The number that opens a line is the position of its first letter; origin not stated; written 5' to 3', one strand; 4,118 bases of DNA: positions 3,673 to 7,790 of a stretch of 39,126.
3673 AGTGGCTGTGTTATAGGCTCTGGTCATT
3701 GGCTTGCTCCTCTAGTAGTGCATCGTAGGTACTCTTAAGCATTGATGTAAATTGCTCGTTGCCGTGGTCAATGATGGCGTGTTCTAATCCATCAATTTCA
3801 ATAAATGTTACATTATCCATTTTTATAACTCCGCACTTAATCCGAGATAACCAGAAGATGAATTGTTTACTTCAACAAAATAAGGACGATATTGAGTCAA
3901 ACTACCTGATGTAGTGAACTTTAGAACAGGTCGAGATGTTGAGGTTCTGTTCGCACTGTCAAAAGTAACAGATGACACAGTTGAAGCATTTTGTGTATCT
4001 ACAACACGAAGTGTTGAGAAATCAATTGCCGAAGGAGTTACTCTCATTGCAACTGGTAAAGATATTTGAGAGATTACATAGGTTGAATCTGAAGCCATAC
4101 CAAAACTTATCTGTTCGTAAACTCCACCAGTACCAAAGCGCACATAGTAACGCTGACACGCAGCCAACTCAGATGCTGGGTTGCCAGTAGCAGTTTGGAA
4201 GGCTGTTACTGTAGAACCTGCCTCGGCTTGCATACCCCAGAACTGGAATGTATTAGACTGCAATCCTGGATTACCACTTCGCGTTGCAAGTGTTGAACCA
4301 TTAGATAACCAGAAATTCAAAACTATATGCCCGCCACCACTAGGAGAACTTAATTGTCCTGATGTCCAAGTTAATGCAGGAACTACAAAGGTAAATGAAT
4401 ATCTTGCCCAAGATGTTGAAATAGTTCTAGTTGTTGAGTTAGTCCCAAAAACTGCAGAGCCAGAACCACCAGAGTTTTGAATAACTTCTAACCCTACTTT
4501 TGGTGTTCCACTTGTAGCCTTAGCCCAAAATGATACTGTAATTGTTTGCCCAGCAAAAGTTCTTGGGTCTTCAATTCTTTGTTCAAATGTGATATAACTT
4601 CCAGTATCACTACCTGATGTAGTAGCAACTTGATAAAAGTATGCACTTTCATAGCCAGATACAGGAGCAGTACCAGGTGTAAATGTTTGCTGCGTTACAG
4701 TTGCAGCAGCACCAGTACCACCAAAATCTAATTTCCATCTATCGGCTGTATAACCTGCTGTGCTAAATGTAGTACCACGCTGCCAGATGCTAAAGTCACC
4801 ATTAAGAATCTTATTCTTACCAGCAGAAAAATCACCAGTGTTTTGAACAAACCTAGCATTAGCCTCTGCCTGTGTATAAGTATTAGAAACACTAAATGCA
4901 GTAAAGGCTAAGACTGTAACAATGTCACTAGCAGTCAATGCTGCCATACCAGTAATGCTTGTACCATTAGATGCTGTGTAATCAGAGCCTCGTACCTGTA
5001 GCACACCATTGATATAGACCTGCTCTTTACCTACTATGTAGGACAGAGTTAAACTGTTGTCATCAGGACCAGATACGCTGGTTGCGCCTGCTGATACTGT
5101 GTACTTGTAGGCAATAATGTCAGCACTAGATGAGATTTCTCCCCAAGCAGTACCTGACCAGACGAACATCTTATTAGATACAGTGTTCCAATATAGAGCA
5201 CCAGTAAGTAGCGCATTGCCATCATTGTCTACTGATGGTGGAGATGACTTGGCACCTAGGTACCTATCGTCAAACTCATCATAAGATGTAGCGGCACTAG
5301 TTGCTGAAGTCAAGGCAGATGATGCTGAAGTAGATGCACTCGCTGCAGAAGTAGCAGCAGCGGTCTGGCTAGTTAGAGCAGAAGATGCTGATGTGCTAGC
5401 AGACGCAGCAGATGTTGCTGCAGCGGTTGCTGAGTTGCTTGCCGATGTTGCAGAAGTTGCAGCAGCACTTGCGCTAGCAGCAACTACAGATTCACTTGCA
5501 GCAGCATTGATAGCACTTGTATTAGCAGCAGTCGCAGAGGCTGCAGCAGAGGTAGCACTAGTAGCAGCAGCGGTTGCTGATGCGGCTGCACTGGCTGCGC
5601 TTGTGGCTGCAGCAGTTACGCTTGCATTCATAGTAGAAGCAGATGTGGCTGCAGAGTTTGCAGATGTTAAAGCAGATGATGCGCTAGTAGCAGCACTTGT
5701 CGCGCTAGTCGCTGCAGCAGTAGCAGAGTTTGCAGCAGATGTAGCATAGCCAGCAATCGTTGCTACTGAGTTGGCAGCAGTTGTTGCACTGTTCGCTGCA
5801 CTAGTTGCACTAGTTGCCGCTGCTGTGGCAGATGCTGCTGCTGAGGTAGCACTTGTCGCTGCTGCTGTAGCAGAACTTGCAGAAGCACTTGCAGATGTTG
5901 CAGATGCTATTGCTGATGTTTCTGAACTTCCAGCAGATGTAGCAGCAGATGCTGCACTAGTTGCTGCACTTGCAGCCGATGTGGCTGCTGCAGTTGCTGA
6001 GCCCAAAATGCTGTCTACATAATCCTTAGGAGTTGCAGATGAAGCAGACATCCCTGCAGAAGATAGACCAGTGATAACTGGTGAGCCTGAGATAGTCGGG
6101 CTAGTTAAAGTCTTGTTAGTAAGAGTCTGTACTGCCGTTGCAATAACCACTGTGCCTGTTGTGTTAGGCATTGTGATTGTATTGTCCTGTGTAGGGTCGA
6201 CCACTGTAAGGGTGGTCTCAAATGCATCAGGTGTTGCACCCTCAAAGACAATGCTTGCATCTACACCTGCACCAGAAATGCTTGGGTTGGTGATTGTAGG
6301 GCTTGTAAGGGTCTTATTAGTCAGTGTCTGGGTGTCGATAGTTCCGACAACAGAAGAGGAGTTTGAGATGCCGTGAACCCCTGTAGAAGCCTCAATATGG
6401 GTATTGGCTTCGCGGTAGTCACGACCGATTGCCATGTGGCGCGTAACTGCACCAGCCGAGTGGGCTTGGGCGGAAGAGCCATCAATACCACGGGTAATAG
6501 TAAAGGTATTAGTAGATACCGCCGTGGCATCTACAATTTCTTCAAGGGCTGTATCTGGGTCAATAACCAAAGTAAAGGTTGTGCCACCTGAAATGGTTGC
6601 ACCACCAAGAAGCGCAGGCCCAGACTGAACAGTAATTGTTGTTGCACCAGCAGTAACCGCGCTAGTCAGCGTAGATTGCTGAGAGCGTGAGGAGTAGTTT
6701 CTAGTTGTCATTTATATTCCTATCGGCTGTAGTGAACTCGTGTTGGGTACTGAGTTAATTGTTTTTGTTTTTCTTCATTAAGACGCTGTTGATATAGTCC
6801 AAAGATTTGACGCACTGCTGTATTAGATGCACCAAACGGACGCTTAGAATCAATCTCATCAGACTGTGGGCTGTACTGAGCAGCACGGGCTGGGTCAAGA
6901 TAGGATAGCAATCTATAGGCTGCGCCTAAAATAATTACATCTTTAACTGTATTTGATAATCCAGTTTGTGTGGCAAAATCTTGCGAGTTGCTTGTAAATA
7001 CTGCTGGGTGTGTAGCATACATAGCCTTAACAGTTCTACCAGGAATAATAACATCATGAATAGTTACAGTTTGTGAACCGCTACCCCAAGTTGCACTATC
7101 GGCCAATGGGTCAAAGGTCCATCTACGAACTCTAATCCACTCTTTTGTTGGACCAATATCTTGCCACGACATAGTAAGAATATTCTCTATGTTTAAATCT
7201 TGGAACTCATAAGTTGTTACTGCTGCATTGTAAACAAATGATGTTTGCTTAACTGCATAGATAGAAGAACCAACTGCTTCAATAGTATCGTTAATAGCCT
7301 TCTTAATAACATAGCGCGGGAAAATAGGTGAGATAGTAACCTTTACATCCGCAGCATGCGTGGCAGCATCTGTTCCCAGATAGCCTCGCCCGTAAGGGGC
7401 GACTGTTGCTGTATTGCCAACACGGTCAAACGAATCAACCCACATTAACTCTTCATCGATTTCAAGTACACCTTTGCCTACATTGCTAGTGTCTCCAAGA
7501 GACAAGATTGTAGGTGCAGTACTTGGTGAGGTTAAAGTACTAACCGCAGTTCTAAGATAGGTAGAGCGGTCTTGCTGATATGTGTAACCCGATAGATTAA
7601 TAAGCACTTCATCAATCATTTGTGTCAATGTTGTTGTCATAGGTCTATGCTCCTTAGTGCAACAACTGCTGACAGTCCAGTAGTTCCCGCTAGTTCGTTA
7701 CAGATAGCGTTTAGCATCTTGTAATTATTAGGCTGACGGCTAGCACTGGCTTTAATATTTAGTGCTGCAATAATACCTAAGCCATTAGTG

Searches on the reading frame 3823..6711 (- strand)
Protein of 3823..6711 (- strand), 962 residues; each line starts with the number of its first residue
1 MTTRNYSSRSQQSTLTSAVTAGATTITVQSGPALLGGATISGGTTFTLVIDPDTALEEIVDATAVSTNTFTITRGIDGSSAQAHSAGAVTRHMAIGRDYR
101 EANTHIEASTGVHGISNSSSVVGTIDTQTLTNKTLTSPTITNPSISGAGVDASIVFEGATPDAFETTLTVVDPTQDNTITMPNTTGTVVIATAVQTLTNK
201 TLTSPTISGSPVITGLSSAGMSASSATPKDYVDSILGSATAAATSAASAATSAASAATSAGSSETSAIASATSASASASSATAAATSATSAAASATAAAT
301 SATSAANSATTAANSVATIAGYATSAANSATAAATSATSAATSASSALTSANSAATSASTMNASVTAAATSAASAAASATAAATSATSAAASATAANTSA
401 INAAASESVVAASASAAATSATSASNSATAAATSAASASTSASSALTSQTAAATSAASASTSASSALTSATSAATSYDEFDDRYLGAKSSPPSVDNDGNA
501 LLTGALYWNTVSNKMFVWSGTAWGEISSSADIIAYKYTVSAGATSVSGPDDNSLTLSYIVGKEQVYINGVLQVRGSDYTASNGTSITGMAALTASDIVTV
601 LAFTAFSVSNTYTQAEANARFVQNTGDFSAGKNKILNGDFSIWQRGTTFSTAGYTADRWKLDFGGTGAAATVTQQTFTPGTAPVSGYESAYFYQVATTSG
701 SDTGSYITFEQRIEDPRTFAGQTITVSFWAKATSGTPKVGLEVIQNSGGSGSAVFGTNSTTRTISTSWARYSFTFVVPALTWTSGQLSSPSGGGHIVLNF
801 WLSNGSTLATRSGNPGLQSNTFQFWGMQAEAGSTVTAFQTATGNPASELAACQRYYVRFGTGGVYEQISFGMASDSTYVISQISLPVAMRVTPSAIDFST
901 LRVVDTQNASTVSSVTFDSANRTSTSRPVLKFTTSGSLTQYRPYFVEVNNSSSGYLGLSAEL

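Call 29: search_protein_families(library=phrogs, proteins=[window:3823-6711:-], max_evalue=0.00001)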
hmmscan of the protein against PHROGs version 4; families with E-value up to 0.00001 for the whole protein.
window:3823-6711:- (962 aa): 9 families
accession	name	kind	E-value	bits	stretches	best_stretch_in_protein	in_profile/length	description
phrog_38058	-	tail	1.8e-155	520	2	3-305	10-322/708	tail fiber protein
phrog_4492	-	tail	6.1e-45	154.8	1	280-961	584-1095/1096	tail fiber protein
phrog_12150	-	unknown function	1.5e-28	101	1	1-141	1-133/477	-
phrog_27782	-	unknown function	5.8e-28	98.9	1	596-857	291-540/644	-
phrog_25042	-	tail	1.7e-20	74.1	1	613-924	292-595/632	tail fiber protein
phrog_35823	-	unknown function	2.1e-20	73.4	1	363-541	132-309/1152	-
phrog_29482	-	unknown function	7.2e-14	52.5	1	409-538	143-271/477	-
phrog_3279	-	tail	4.3e-07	30.8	0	344-479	124-264/396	tail fiber protein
phrog_28838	-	unknown function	2e-06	27.7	1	397-896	163-612/661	-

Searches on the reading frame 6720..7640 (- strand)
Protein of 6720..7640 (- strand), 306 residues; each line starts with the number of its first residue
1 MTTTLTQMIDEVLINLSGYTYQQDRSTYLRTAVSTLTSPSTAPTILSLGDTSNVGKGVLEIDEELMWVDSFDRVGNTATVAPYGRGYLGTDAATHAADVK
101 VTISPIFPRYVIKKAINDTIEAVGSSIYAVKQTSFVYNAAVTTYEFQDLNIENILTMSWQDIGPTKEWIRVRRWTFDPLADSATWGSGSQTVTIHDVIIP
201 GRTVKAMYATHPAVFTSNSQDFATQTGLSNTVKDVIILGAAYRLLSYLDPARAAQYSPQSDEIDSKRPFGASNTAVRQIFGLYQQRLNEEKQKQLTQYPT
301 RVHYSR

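Call 29: search_protein_families(library=phrogs, proteins=[window:6720-7640:-], max_evalue=0.00001)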
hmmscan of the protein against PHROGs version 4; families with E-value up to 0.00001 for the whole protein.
window:6720-7640:- (306 aa): 1 family
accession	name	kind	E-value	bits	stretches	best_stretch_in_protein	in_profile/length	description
phrog_7578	-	unknown function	1.2e-89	301.3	1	3-305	2-299/300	-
